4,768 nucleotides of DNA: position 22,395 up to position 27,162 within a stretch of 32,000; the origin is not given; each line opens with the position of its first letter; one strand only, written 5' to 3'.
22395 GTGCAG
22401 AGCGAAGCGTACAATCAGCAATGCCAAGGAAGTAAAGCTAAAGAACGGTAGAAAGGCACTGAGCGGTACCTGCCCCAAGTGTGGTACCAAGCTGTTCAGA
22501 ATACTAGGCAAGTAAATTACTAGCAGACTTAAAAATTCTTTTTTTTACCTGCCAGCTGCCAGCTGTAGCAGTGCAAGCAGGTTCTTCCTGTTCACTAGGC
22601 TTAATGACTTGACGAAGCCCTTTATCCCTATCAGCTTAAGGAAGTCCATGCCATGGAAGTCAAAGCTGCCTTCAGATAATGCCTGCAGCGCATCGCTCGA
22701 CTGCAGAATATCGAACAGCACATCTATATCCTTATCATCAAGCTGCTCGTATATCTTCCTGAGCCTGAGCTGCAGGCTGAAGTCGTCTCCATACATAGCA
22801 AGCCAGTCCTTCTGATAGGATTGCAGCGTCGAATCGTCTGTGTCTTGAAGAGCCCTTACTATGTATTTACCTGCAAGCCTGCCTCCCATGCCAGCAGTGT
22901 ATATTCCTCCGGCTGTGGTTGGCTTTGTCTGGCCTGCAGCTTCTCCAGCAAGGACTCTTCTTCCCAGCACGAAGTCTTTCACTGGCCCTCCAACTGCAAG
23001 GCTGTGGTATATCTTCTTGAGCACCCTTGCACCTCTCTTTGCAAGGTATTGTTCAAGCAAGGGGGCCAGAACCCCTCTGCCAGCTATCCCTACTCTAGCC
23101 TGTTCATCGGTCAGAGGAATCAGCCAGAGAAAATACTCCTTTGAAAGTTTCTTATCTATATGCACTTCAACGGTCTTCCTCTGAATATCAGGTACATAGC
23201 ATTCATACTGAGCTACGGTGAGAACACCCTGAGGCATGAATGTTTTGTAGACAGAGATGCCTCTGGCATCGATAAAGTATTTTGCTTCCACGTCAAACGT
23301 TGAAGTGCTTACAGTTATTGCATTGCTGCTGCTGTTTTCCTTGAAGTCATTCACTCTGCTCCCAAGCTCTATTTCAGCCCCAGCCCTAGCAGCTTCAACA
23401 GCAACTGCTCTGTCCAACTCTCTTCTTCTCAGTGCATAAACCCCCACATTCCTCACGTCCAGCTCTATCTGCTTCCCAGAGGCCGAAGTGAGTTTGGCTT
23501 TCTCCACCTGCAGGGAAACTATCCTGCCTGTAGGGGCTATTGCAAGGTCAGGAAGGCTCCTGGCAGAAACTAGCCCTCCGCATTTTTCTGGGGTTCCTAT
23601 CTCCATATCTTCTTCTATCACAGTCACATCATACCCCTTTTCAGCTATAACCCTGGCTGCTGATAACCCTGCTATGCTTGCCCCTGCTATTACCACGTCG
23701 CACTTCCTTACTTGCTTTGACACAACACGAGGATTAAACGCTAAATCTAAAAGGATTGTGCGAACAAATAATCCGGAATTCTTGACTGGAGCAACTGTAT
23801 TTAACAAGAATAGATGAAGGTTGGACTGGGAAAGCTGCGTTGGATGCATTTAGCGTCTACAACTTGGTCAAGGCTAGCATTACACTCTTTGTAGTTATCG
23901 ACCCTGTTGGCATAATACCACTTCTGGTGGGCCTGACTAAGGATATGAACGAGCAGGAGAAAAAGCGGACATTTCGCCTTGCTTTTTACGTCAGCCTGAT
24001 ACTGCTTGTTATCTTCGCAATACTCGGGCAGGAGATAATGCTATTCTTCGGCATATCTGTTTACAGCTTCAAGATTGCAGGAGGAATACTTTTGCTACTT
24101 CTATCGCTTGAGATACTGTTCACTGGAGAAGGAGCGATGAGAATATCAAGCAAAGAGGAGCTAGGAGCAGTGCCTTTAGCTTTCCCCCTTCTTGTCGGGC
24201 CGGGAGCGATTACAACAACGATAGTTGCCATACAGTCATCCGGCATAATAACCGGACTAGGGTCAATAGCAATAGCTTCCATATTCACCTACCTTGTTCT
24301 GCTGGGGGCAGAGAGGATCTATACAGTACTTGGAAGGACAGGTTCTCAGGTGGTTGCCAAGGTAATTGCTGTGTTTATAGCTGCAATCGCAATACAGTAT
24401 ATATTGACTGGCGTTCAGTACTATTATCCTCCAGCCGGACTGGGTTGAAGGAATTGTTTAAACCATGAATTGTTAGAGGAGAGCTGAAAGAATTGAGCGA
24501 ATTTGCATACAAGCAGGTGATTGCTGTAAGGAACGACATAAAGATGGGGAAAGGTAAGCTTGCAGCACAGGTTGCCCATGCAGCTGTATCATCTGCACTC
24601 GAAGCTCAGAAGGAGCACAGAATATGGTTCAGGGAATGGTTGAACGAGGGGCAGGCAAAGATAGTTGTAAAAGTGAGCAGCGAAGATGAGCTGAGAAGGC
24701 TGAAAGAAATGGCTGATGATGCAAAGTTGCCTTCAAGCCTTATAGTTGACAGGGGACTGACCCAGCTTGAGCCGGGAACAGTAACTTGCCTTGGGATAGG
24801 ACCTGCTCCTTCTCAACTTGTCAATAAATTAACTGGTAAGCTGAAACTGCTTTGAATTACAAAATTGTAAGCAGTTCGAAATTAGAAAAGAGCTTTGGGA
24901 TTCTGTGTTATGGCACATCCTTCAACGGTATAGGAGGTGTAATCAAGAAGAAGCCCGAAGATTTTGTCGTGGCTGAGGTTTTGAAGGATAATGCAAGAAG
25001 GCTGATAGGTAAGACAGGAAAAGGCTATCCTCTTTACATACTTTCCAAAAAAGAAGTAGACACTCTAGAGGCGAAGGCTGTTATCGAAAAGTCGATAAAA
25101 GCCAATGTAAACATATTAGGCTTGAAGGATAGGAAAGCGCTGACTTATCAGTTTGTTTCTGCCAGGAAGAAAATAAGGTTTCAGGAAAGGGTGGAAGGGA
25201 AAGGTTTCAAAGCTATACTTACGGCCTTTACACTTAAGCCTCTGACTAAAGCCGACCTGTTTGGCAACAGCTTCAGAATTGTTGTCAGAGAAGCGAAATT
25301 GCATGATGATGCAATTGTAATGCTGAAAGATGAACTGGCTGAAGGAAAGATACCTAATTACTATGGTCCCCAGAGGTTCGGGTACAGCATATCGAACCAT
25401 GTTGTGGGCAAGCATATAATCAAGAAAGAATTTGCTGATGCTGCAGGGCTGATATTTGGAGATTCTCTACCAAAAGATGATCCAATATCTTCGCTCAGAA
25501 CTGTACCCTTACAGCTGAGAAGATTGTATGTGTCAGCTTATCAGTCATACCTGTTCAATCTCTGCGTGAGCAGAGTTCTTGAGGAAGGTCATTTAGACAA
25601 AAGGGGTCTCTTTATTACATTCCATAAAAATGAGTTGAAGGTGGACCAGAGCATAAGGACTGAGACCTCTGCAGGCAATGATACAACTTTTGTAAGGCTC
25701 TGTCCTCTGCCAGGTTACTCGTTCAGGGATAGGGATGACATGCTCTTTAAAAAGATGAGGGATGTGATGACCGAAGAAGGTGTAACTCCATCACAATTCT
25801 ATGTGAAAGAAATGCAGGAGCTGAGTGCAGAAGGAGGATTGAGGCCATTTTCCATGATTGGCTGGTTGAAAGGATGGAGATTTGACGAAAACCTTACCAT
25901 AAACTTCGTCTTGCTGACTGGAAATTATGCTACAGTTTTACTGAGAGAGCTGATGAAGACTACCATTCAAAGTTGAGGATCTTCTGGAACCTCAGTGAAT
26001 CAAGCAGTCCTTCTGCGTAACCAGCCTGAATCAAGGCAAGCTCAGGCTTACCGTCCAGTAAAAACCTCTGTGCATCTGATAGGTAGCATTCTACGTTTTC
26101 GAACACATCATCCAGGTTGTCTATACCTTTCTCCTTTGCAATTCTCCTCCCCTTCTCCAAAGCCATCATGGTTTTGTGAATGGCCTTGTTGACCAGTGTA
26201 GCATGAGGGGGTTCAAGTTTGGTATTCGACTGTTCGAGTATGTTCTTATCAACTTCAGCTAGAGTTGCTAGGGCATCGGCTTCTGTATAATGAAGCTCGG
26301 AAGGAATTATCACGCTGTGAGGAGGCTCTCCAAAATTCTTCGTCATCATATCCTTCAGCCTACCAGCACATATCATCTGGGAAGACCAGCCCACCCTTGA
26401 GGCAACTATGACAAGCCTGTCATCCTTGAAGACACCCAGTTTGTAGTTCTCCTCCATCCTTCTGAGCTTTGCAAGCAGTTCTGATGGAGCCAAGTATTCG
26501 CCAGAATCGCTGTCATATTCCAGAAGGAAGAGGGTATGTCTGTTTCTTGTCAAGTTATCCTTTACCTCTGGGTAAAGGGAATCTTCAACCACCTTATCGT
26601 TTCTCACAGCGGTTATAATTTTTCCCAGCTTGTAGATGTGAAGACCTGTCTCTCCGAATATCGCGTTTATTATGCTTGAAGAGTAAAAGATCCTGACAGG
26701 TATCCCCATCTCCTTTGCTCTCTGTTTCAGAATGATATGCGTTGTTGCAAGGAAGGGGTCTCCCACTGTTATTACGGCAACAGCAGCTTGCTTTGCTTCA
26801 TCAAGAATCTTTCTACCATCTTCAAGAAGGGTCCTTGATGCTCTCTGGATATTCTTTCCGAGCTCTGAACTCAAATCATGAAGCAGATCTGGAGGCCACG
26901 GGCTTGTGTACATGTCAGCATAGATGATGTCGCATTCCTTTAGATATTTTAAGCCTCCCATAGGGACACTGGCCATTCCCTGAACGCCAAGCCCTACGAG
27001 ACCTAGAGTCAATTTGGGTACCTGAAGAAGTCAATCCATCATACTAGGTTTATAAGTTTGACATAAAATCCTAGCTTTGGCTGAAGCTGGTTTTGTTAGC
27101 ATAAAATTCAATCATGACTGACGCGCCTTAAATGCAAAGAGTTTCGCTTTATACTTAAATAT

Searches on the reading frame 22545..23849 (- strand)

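Call 98: search_protein_families(library=pfam, proteins=[window:22545-23849:-], max_evalue=0.00001)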
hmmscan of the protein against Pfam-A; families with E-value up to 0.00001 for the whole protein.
window:22545-23849:- (434 aa): 4 families
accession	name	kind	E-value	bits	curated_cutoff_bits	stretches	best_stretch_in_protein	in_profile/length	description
PF01266.30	DAO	-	3.3e-10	40.5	27.9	1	51-145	1-99/353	FAD dependent oxidoreductase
PF01494.25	FAD_binding_3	-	1e-08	35.3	22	1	49-197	1-158/349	FAD binding domain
PF12831.13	FAD_oxidored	-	2.1e-07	31.1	27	1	51-195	1-143/416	FAD dependent oxidoreductase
PF01946.23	Thi4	-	1.2e-06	28.4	26.2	1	48-93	16-62/235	Thi4 family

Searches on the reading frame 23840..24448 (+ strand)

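Call 98: search_protein_families(library=pfam, proteins=[window:23840-24448:+], max_evalue=0.00001)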
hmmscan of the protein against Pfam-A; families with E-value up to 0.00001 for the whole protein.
window:23840-24448:+ (202 aa): 1 family
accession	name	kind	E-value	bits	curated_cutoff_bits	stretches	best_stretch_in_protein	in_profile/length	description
PF01914.23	MarC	-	1.3e-39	136.2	23.9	1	9-193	4-200/203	MarC family integral membrane protein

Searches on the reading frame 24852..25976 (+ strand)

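Call 98: search_protein_families(library=pfam, proteins=[window:24852-25976:+], max_evalue=0.00001)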
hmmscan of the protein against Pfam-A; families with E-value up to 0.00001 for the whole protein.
window:24852-25976:+ (374 aa): 1 family
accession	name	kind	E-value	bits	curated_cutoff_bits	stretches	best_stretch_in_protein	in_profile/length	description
PF01142.23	TruD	-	1.5e-69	235.3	27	2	15-209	2-204/412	tRNA pseudouridine synthase D (TruD)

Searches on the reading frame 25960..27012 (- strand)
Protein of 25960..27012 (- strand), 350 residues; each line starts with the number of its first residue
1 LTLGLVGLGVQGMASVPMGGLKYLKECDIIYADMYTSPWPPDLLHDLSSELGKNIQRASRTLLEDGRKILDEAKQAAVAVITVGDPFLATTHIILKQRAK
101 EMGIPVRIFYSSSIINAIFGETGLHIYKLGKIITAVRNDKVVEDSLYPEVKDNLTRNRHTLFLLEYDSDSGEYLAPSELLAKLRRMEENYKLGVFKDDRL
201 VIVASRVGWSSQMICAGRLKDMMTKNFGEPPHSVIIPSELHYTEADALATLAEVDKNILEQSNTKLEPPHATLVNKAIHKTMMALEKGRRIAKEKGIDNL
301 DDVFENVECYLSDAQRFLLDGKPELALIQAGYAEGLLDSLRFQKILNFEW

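Call 98: search_protein_families(library=pfam, proteins=[window:25960-27012:-], max_evalue=0.00001)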
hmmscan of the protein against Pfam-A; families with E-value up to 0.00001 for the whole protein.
window:25960-27012:- (350 aa): 2 families
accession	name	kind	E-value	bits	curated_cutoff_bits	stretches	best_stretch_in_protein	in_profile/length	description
PF00590.25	TP_methylase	-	9.9e-18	65.3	27.8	1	4-221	3-210/212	Tetrapyrrole (Corrin/Porphyrin) Methylases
PF04010.18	DUF357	-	9.8e-12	45.1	29.4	1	276-345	8-72/73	Protein of unknown function (DUF357)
